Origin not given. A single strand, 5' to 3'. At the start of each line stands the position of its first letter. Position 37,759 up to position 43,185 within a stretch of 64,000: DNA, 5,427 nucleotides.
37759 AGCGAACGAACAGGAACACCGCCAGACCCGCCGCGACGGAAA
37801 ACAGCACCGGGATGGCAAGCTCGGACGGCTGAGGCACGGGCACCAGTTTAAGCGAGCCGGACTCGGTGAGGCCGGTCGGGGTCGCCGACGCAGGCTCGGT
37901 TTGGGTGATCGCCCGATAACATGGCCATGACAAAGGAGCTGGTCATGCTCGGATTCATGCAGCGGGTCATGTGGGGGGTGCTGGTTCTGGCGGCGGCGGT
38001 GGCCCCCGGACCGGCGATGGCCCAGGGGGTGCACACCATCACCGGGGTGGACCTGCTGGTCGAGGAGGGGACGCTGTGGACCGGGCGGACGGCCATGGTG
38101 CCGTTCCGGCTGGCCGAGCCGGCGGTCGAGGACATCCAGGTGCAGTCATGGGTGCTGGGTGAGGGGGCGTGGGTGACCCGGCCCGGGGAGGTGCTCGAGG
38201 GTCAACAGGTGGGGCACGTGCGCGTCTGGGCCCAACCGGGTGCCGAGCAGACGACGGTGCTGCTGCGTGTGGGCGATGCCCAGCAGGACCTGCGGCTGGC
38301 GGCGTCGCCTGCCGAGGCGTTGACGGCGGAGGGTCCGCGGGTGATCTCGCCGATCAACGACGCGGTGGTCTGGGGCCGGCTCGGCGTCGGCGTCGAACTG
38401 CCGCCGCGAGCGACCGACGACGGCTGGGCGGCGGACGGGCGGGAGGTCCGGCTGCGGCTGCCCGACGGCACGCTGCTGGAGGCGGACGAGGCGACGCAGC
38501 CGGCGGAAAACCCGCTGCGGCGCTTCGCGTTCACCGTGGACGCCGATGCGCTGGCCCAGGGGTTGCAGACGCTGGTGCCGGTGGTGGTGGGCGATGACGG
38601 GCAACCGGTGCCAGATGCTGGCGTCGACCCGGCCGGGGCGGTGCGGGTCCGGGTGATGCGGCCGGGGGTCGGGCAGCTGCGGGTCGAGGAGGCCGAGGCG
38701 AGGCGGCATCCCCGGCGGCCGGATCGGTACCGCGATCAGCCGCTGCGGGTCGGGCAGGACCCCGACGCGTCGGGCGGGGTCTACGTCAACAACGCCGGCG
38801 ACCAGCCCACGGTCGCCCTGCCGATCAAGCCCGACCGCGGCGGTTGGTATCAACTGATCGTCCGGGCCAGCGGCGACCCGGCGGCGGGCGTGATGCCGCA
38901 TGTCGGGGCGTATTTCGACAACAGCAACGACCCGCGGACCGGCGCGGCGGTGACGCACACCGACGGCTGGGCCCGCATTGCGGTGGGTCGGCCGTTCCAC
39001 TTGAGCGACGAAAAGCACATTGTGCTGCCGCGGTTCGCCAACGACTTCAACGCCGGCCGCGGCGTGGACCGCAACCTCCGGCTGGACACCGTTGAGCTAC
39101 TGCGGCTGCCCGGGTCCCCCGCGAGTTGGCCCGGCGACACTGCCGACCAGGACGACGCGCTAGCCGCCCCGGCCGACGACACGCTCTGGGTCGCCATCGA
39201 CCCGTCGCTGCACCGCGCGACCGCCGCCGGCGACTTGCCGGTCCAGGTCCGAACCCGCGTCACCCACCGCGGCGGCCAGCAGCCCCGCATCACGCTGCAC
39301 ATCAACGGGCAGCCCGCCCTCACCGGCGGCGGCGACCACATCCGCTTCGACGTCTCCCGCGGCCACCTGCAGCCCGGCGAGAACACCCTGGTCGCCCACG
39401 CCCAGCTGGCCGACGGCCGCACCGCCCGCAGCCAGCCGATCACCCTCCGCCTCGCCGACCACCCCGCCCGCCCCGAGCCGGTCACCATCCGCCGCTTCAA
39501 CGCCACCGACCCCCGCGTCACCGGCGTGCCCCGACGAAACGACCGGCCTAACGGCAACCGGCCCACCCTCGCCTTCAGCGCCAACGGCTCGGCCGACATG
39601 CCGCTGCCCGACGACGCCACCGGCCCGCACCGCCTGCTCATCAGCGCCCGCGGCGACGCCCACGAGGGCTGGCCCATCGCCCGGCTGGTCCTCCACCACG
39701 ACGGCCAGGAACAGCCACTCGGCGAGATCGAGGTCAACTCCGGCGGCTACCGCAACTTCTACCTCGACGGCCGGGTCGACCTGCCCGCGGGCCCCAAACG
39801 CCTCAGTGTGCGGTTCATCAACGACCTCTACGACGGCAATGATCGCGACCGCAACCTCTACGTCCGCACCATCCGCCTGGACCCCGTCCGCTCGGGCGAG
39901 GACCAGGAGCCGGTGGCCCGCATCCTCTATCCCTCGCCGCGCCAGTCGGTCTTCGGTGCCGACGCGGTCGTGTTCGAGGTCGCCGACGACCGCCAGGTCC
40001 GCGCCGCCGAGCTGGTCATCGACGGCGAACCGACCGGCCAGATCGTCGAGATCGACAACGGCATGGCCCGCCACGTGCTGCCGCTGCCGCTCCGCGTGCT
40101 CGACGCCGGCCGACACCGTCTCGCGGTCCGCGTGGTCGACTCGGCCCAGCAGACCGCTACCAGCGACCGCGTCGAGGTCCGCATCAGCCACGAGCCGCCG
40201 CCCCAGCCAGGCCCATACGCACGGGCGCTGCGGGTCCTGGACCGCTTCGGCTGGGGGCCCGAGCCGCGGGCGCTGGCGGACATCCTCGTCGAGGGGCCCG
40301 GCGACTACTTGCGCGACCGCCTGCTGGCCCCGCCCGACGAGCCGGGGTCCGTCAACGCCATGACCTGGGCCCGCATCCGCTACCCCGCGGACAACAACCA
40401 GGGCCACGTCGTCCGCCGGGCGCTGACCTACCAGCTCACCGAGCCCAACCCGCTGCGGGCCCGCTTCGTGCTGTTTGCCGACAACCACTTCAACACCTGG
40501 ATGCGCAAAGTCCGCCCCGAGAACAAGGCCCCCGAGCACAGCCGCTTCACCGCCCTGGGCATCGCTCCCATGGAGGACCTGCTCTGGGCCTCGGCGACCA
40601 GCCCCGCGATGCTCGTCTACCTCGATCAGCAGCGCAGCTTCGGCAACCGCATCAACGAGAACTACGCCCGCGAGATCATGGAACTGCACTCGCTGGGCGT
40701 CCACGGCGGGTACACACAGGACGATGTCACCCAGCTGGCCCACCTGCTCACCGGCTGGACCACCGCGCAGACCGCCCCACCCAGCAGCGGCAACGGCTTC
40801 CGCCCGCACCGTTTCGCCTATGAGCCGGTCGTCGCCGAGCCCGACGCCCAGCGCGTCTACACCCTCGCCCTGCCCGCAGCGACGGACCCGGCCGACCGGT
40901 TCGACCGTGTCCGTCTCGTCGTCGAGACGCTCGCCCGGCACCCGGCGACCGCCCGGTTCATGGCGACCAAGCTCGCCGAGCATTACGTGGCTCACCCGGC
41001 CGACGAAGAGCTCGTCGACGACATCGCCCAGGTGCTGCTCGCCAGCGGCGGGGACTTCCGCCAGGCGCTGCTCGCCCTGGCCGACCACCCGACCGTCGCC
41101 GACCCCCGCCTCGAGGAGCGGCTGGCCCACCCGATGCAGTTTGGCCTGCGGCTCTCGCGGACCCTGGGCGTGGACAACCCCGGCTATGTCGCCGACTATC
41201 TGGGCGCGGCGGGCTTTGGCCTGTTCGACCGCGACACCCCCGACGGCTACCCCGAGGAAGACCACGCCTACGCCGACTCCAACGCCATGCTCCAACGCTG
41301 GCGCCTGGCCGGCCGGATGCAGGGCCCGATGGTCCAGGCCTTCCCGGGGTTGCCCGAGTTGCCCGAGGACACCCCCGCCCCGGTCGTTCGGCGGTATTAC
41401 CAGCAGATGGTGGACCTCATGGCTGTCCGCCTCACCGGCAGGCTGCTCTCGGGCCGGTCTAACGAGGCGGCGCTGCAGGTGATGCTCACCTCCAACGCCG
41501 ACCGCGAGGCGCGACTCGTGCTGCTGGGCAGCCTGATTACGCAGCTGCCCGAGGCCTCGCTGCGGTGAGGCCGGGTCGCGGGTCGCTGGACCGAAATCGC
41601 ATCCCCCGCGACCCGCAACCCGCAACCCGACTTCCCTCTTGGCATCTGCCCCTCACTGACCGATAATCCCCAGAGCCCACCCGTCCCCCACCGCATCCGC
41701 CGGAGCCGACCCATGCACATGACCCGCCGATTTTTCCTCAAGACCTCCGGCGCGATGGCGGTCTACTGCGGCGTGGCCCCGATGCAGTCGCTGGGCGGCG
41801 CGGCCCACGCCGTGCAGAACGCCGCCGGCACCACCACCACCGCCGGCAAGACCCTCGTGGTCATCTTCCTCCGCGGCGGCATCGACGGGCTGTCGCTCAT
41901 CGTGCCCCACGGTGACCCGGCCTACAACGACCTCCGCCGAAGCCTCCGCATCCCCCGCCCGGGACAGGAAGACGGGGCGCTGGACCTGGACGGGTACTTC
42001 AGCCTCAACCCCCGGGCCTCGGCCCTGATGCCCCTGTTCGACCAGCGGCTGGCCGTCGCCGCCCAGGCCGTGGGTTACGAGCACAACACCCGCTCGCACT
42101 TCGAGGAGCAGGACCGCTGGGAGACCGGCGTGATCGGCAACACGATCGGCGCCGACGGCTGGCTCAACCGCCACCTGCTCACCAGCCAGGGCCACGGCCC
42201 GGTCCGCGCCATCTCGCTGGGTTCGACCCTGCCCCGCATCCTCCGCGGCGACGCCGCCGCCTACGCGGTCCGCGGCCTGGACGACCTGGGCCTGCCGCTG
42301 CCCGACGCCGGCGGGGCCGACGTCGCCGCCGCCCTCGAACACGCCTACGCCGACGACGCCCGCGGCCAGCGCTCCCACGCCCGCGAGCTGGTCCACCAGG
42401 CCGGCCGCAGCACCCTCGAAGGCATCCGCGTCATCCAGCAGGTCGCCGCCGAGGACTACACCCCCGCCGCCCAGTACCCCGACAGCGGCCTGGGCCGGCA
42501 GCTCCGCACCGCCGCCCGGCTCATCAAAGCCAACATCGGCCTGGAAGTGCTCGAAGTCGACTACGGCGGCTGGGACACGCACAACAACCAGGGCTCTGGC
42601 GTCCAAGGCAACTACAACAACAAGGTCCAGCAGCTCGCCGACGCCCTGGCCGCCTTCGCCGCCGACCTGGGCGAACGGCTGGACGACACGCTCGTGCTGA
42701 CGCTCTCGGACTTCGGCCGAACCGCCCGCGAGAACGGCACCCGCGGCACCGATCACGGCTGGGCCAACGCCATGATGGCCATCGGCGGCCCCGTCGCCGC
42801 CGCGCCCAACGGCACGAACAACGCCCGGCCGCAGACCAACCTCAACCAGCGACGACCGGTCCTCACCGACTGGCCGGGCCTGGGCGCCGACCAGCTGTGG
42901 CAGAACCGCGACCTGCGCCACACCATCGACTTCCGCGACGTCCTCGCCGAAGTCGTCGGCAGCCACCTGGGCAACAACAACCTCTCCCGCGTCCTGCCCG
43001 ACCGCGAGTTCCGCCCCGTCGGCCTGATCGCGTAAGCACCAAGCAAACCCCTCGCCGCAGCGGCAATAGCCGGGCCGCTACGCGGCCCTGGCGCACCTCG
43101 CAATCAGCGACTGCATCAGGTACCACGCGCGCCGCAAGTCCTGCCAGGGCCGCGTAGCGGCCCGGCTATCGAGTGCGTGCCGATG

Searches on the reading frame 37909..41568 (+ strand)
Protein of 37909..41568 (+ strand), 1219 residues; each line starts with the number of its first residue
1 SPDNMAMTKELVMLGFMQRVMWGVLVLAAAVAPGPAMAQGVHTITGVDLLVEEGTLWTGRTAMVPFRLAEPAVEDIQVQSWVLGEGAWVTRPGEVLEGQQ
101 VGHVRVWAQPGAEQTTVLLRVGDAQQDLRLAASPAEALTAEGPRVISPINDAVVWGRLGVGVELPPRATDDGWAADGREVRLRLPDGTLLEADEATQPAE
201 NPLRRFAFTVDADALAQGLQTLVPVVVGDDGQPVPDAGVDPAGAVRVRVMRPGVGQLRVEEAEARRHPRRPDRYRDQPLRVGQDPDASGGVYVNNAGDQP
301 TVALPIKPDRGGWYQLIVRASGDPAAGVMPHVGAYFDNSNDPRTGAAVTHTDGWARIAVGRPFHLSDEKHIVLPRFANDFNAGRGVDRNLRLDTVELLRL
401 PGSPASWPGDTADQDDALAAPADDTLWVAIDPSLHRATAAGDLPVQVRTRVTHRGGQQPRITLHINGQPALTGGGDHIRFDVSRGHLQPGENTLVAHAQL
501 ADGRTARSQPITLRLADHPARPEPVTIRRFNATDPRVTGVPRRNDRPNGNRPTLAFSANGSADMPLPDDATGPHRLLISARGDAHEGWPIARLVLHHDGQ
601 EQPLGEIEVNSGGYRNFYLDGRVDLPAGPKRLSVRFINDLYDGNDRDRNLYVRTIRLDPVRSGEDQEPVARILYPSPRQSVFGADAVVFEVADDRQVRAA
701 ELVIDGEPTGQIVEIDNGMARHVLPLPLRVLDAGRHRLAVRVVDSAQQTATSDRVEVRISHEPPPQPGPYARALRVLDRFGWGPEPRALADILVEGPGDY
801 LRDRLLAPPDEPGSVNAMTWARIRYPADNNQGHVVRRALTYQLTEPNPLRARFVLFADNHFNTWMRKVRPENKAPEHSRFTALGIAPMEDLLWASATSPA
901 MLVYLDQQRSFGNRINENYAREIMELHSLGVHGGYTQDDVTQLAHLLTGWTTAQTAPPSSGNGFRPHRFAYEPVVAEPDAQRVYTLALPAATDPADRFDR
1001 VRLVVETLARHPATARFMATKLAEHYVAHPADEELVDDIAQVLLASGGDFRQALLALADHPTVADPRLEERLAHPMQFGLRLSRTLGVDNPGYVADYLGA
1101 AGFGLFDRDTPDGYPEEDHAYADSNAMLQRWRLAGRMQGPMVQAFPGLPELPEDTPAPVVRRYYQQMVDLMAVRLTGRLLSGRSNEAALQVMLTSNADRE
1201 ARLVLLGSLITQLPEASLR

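Call 14: search_protein_families(library=pfam, proteins=[window:37909-41568:+], max_evalue=0.001)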
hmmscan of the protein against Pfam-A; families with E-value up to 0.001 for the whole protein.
window:37909-41568:+ (1219 aa): 2 families
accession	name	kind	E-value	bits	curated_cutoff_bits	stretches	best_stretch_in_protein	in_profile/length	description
PF08811.16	DUF1800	-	4.1e-80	270.4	26.1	1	775-1215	1-416/419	Protein of unknown function (DUF1800)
PF16841.11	CBM60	-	2.6e-22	79.5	28.2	1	577-669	3-88/91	Ca-dependent carbohydrate-binding module xylan-binding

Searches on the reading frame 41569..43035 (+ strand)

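Call 14: search_protein_families(library=pfam, proteins=[window:41569-43035:+], max_evalue=0.001)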
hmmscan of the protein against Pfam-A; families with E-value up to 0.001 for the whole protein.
window:41569-43035:+ (488 aa): 1 family
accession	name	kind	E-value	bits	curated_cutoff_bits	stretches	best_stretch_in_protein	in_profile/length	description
PF07394.17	DUF1501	-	2.3e-28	99.9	27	1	268-411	188-329/390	Protein of unknown function (DUF1501)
